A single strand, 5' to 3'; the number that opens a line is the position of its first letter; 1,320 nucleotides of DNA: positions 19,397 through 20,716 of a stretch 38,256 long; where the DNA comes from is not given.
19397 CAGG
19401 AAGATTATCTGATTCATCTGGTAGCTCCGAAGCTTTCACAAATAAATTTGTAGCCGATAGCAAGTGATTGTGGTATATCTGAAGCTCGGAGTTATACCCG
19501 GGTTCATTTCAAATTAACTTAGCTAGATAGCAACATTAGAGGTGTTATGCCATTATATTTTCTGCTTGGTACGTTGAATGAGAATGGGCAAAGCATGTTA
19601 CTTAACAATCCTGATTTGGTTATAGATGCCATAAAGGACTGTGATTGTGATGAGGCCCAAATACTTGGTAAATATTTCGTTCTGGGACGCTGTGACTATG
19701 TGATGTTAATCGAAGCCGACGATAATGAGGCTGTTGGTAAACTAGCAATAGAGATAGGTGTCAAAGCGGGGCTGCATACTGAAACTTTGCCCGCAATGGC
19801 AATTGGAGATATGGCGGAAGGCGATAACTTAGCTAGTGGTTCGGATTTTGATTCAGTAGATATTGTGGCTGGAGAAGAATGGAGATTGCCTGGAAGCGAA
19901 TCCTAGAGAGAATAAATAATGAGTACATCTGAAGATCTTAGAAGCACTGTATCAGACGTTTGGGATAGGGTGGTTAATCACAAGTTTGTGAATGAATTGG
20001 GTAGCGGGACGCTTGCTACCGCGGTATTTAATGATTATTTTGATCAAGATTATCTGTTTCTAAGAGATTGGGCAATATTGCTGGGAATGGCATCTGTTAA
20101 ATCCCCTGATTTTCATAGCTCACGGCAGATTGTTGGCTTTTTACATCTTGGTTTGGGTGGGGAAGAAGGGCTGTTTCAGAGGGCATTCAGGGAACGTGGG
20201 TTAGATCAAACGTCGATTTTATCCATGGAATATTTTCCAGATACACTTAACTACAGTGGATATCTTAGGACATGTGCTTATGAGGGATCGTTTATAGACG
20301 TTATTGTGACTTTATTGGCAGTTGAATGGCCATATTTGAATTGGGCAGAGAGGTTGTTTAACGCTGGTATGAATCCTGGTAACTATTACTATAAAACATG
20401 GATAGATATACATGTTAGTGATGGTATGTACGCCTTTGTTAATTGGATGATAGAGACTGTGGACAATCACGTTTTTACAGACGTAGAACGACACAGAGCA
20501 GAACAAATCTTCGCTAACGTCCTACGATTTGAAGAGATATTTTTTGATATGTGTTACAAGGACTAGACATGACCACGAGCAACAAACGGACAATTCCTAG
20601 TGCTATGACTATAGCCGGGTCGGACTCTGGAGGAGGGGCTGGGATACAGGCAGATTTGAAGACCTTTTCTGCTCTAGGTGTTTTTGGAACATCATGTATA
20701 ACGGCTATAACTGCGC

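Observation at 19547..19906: GYD-domain protein of unknown function embedded inside the riboswitch-controlled thiamin salvage operon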

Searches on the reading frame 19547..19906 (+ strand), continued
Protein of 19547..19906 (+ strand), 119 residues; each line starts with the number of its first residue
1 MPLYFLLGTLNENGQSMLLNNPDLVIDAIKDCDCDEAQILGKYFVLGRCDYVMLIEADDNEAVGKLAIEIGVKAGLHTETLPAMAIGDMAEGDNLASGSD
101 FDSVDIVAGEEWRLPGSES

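Call 60: find_encoding_contigs(protein=P0362, flank=6000, max_places=2)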
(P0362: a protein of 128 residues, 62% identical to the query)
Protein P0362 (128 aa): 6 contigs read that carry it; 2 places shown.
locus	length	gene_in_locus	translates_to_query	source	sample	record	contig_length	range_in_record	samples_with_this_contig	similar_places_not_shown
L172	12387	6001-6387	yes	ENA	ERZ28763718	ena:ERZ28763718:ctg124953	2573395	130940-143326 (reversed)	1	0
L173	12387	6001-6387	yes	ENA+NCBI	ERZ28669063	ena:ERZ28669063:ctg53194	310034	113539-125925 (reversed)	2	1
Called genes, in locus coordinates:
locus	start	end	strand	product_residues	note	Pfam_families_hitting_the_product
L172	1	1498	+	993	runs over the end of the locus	PF13229:Beta_helix (weak), PF05048:NosD (weak), PF13229:Beta_helix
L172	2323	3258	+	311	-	PF00248:Aldo_ket_red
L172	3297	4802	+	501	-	PF00501:AMP-binding, PF13193:AMP-binding_C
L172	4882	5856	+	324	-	PF02558:ApbA, PF08546:ApbA_C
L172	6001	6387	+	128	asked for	PF08734:GYD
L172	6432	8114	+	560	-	PF05960:DUF885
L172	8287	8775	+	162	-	PF01613:Flavin_Reduct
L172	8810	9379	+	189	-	PF02622:DUF179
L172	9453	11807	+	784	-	PF08442:ATP-grasp_2, PF13549:ATP-grasp_5, PF24948:Citrate_synth_N (weak), PF00549:Ligase_CoA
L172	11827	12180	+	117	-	-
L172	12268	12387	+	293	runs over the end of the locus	PF02629:CoA_binding, PF13380:CoA_binding_2 (faint), PF13607:Succ_CoA_lig, PF00549:Ligase_CoA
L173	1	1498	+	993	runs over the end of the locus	PF13229:Beta_helix (weak), PF05048:NosD (weak), PF13229:Beta_helix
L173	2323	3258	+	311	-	PF00248:Aldo_ket_red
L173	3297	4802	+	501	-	PF00501:AMP-binding, PF13193:AMP-binding_C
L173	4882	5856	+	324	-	PF02558:ApbA, PF08546:ApbA_C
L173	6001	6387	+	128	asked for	PF08734:GYD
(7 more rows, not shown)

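Call 61: find_encoding_contigs(protein=P0436, flank=6000, max_places=2)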
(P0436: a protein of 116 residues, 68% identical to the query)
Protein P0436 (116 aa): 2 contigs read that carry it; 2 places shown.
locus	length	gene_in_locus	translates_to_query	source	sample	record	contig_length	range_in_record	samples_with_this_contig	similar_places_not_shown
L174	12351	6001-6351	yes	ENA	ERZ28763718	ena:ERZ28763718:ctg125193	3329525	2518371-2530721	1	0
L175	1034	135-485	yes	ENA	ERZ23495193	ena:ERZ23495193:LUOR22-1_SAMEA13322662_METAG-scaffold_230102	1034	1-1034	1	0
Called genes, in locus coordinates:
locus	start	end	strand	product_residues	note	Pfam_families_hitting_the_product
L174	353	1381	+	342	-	PF08240:ADH_N, PF00107:ADH_zinc_N, PF13602:ADH_zinc_N_2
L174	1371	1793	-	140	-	-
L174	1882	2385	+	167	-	-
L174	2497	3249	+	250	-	PF00753:Lactamase_B, PF12706:Lactamase_B_2 (weak)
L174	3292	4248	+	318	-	PF00296:Bac_luciferase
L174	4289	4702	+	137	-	PF01243:PNPOx_N, PF16242:Pyrid_ox_like (weak)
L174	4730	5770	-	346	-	PF00296:Bac_luciferase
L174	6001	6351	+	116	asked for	PF08734:GYD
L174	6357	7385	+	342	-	PF00365:PFK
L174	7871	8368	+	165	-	PF00107:ADH_zinc_N, PF13602:ADH_zinc_N_2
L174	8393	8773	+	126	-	PF01042:Ribonuc_L-PSP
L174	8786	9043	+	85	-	PF12973:Cupin_7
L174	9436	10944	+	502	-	PF13384:HTH_23 (weak), PF13518:HTH_28 (weak), PF13551:HTH_29, PF13565:HTH_32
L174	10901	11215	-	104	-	-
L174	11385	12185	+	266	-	PF08543:Phos_pyr_kin, PF00294:PfkB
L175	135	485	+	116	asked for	PF08734:GYD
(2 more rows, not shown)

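Call 62: search_protein_families(library=ncbifam, proteins=[L050:5912-6955:+, L050:6906-8669:+, L050:8822-9913:+, L001:6190-7656:+, L001:8385-8780:+, L010:11237-11602:+], max_evalue=0.00001)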
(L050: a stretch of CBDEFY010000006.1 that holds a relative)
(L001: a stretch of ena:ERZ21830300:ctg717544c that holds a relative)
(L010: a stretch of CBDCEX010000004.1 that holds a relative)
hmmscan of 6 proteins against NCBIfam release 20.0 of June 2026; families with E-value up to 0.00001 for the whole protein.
L050:5912-6955:+ (348 aa): 5 families
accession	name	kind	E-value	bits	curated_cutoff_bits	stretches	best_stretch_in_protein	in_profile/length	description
TIGR01254.1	sfuA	subfamily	1.6e-80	270.6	93.4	1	28-342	4-306/306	thiamine ABC transporter substrate-binding protein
TIGR01276.1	thiB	equivalog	6.3e-33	114.4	317.15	1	16-346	6-322/324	thiamine ABC transporter substrate binding subunit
TIGR03227.1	PhnS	equivalog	5.2e-21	74.9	395.3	1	29-194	37-196/360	2-aminoethylphosphonate ABC transporter substrate-binding protein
NF011620.1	PRK15046.1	equivalog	1.3e-20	73.5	310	1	9-194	7-186/334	2-aminoethylphosphonate ABC transporter substrate-binding protein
TIGR03261.1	phnS2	equivalog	4.2e-18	65.5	392.75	1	15-194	10-190/334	putative 2-aminoethylphosphonate ABC transporter substrate-binding protein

L050:6906-8669:+ (588 aa): 31 families (the best 25 are shown)
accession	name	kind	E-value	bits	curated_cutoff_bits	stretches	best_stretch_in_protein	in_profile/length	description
NF011624.0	PRK15050.1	equivalog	2.3e-55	187.8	247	2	40-309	23-292/297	2-aminoethylphosphonate ABC transporter permease subunit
TIGR00969.1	3a0106s02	subfamily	8.8e-52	176.2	240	2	39-303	14-270/272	sulfate ABC transporter permease subunit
NF006939.0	PRK09421.1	equivalog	5.8e-51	173.1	262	2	94-298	14-216/230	molybdate ABC transporter permease subunit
TIGR01581.1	Mo_ABC_porter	hypoth_equivalog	1.5e-50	171.8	210.3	2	88-297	19-224/225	ABC transporter permease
TIGR02141.1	modB_ABC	equivalog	1.4e-49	168.6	182.6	2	387-574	3-201/208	molybdate ABC transporter permease subunit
TIGR03226.1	PhnU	equivalog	3.4e-48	164.7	283.45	2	42-305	43-306/311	2-aminoethylphosphonate ABC transporter permease subunit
TIGR02139.1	permease_CysT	equivalog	6.1e-48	163.7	246.1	2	47-304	11-260/265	sulfate ABC transporter permease subunit CysT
TIGR03262.1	PhnU2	equivalog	1.9e-43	148.9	593.25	1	46-573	8-525/546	putative 2-aminoethylphosphonate ABC transporter permease subunit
NF006952.0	PRK09433.1-3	equivalog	1.4e-41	142.9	679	1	50-579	23-529/534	thiamine/thiamine pyrophosphate ABC transporter permease ThiP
TIGR03255.1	PhnV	equivalog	5.2e-41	141.1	358.7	2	340-579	26-263/270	2-aminoethylphosphonate ABC transport system, membrane component PhnV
NF008208.0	PRK10971.1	equivalog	1.7e-40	139.3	415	2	94-304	62-268/277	sulfate/thiosulfate ABC transporter permease CysT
NF006955.0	PRK09433.2-3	equivalog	2.5e-40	138.6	801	1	49-571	18-530/543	thiamine/thiamine pyrophosphate ABC transporter permease ThiP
TIGR01253.1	thiP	equivalog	3.8e-40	138.4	395.1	1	79-550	36-495/519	thiamine/thiamine pyrophosphate ABC transporter permease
NF040839.1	tungstate_WtpB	equivalog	3.3e-39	135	340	2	76-271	30-217/251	tungstate ABC transporter permease WtpB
NF006951.0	PRK09433.1-2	equivalog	9.8e-38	130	788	1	79-579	43-527/535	thiamine/thiamine pyrophosphate ABC transporter permease ThiP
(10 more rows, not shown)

L050:8822-9913:+ (364 aa): 186 families (the best 25 are shown)
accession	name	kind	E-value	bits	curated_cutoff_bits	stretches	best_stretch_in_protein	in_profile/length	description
TIGR01187.1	potA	subfamily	1.6e-96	323.2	355.6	1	34-358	1-323/325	polyamine ABC transporter ATP-binding protein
TIGR03265.1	PhnT2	equivalog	1.5e-93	313.8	457.7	1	3-358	4-350/353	putative 2-aminoethylphosphonate ABC transporter ATP-binding protein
NF006987.0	PRK09452.1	equivalog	3.4e-91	305.7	482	1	3-329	17-338/378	spermidine/putrescine ABC transporter ATP-binding protein PotA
NF043075.1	MMSYN1_0197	equivalog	1.3e-88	297.2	550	1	3-358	2-337/341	spermidine/putrescine ABC transporter ATP-binding protein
NF008621.0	PRK11607.1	equivalog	1.5e-86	290.6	613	1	2-249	18-265/377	putrescine ABC transporter ATP-binding subunit PotG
NF008653.0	PRK11650.1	subfamily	1.7e-78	264.2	432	1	1-307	1-304/357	sn-glycerol-3-phosphate ABC transporter ATP-binding protein UgpC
TIGR03258.1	PhnT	equivalog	2.9e-77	260.1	499.15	1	10-260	15-269/359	2-aminoethylphosphonate ABC transport system ATP-binding subunit PhnT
TIGR00968.1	3a0106s01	subfamily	4.6e-76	255.5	342.75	1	6-240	3-237/237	sulfate ABC transporter ATP-binding protein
NF040840.2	tungstate_WtpC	equivalog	2.6e-75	253.9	440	1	6-325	4-312/347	tungstate ABC transporter ATP-binding protein WtpC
NF008513.0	PRK11432.1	equivalog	3.9e-74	249.6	496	1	8-350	11-339/351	ferric ABC transporter ATP-binding protein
NF040933.2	ABC_arch_GlcV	equivalog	6.5e-71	239.1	450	1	6-250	5-257/357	glucose ABC transporter ATP-binding protein GlcV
NF008105.0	PRK10851.1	equivalog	7.6e-68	228.8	502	1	6-245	5-248/362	sulfate/thiosulfate ABC transporter ATP-binding protein CysA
TIGR01186.1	proV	subfamily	1.1e-66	225.4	326.6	1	17-290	7-279/363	betaine/proline/choline family ABC transporter ATP-binding protein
NF008233.0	PRK11000.1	equivalog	4.7e-65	219.8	568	1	1-282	1-285/369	maltose/maltodextrin ABC transporter ATP-binding protein MalK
NF040729.1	ABC_ATP_SaoA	equivalog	8e-54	182.7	360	1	19-211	21-212/248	ABC transporter ATP-binding protein SaoA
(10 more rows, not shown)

L001:6190-7656:+ (489 aa): 4 families
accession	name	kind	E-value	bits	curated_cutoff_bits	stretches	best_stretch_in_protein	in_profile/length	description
TIGR00813.1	sss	superfamily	8.9e-30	104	184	1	47-420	12-411/411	sodium/solute symporter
TIGR02119.1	panF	equivalog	1.7e-08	33.9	328.05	1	4-423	6-433/471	sodium/pantothenate symporter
NF007790.0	PRK10484.1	equivalog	7.3e-08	31.7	401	1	118-469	126-485/527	solute:sodium symporter family transporter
TIGR02121.1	Na_Pro_sym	equivalog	6.2e-07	28.5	515.5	1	9-470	4-472/488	sodium/proline symporter PutP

L001:8385-8780:+ (132 aa): 0 families

L010:11237-11602:+ (122 aa): 0 families

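Call 64: search_solved_structures(query=P0163, max_evalue=1, show_alignments=2)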
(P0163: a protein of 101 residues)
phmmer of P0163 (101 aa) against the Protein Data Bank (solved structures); distinct sequences matched with E-value up to 1: 6.
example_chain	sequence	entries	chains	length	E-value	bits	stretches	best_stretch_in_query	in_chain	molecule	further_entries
4bl3_A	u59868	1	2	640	0.56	13.7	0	34-75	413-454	PENICILLIN BINDING PROTEIN 2 PRIME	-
3zfz_A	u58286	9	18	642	0.57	13.7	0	34-75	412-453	PENICILLIN BINDING PROTEIN 2 PRIME | Penicillin-binding protein 2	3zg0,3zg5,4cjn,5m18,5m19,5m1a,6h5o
9i9s_A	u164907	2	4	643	0.57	13.7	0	34-75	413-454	MecA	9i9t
4bl2_A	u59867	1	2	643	0.57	13.7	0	34-75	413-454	PENICILLIN BINDING PROTEIN 2 PRIME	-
1mwr_A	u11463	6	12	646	0.58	13.7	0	35-75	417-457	penicillin-binding protein 2a | PBP2a | Beta-lactam-inducible penicillin-binding protein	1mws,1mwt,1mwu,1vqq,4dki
4cpk_A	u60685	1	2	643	0.58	13.7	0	34-75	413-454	Penicillin binding protein 2 prime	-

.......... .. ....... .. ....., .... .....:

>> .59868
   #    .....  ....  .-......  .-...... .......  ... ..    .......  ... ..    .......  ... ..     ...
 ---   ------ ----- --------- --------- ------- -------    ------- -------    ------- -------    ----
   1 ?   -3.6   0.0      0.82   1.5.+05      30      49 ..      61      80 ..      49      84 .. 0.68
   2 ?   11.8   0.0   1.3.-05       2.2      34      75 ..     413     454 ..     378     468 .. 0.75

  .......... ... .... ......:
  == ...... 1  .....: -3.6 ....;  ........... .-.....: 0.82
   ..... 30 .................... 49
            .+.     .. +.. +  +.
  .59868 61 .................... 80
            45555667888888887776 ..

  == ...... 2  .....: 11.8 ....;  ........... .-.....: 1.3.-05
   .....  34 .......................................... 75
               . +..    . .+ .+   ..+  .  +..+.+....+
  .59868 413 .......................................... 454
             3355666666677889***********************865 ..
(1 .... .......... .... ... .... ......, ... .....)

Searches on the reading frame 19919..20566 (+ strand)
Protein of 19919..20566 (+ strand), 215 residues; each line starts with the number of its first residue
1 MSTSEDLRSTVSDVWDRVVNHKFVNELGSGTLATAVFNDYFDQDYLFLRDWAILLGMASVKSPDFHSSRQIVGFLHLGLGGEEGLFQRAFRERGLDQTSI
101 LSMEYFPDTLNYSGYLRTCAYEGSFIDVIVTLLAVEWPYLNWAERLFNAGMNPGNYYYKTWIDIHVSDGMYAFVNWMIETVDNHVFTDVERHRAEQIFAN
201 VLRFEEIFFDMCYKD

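Call 4: search_protein_families(library=pfam, proteins=[window:19919-20566:+], max_evalue=0.01)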
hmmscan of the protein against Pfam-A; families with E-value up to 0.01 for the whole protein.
window:19919-20566:+ (215 aa): 1 family
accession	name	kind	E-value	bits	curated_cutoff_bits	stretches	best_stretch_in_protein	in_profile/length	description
PF03070.21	TENA_THI-4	-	1.6e-30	106.9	22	1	11-214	4-209/210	TENA/THI-4/PQQC family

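Call 5: search_protein_families(library=ncbifam, proteins=[window:19919-20566:+], max_evalue=0.01)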
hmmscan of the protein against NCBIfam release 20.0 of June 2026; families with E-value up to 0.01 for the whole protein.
window:19919-20566:+ (215 aa): 3 families
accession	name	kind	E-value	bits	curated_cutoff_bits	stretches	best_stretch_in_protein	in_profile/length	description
TIGR04306.1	salvage_TenA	equivalog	9.9e-27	94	130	1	12-214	2-207/208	thiaminase II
NF011301.0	PRK14713.1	equivalog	3e-19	69.2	512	1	5-212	324-526/534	bifunctional hydroxymethylpyrimidine kinase/phosphomethylpyrimidine kinase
NF007070.0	PRK09517.1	equivalog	1.2e-09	37.1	761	1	5-210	548-747/755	multifunctional thiamine-phosphate pyrophosphorylase/synthase/phosphomethylpyrimidine kinase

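Call 54: search_solved_structures(query=window:19919-20563:+, max_evalue=0.00001, show_alignments=5)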
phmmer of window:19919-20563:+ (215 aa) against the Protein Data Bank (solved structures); distinct sequences matched with E-value up to 0.00001: 14.
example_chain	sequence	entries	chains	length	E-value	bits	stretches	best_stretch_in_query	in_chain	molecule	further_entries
2rd3_A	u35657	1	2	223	8.1e-21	77.9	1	3-214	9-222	Transcriptional regulator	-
3ibx_A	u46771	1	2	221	2.1e-20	76.6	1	3-214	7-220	Putative thiaminase II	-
1z72_A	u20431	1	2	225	2.4e-18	69.8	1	4-213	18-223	transcriptional regulator, putative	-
2a6b_A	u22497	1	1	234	2.8e-18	69.6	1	4-213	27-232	hypothetical protein spr0628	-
2gm7_A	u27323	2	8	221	1.3e-16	64.2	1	6-181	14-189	tenA homolog/Thi-4 Thiaminase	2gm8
1to9_A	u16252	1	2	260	1.1e-12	51.3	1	2-214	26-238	THI-4 protein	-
1yaf_A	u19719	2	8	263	1.2e-12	51.3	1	2-214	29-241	Transcriptional activator tenA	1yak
1tyh_A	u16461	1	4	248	1.3e-12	51.1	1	3-214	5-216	Transcriptional activator tenA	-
2qcx_A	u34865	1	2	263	4e-12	49.5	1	2-214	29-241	Transcriptional activator tenA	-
3mvu_A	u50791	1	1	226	1.2e-10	44.7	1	7-172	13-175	TenA family transcriptional regulator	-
1udd_A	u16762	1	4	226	1.4e-10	44.5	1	5-214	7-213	transcriptional regulator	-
1rtw_A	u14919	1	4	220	1e-09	41.6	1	4-213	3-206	transcriptional activator, putative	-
3rm5_A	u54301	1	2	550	4.6e-09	39.5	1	11-186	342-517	Hydroxymethylpyrimidine/phosphomethylpyrimidine kinase THI20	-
2qzc_A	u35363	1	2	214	6.5e-06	29.2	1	5-212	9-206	Transcriptional activator TenA-1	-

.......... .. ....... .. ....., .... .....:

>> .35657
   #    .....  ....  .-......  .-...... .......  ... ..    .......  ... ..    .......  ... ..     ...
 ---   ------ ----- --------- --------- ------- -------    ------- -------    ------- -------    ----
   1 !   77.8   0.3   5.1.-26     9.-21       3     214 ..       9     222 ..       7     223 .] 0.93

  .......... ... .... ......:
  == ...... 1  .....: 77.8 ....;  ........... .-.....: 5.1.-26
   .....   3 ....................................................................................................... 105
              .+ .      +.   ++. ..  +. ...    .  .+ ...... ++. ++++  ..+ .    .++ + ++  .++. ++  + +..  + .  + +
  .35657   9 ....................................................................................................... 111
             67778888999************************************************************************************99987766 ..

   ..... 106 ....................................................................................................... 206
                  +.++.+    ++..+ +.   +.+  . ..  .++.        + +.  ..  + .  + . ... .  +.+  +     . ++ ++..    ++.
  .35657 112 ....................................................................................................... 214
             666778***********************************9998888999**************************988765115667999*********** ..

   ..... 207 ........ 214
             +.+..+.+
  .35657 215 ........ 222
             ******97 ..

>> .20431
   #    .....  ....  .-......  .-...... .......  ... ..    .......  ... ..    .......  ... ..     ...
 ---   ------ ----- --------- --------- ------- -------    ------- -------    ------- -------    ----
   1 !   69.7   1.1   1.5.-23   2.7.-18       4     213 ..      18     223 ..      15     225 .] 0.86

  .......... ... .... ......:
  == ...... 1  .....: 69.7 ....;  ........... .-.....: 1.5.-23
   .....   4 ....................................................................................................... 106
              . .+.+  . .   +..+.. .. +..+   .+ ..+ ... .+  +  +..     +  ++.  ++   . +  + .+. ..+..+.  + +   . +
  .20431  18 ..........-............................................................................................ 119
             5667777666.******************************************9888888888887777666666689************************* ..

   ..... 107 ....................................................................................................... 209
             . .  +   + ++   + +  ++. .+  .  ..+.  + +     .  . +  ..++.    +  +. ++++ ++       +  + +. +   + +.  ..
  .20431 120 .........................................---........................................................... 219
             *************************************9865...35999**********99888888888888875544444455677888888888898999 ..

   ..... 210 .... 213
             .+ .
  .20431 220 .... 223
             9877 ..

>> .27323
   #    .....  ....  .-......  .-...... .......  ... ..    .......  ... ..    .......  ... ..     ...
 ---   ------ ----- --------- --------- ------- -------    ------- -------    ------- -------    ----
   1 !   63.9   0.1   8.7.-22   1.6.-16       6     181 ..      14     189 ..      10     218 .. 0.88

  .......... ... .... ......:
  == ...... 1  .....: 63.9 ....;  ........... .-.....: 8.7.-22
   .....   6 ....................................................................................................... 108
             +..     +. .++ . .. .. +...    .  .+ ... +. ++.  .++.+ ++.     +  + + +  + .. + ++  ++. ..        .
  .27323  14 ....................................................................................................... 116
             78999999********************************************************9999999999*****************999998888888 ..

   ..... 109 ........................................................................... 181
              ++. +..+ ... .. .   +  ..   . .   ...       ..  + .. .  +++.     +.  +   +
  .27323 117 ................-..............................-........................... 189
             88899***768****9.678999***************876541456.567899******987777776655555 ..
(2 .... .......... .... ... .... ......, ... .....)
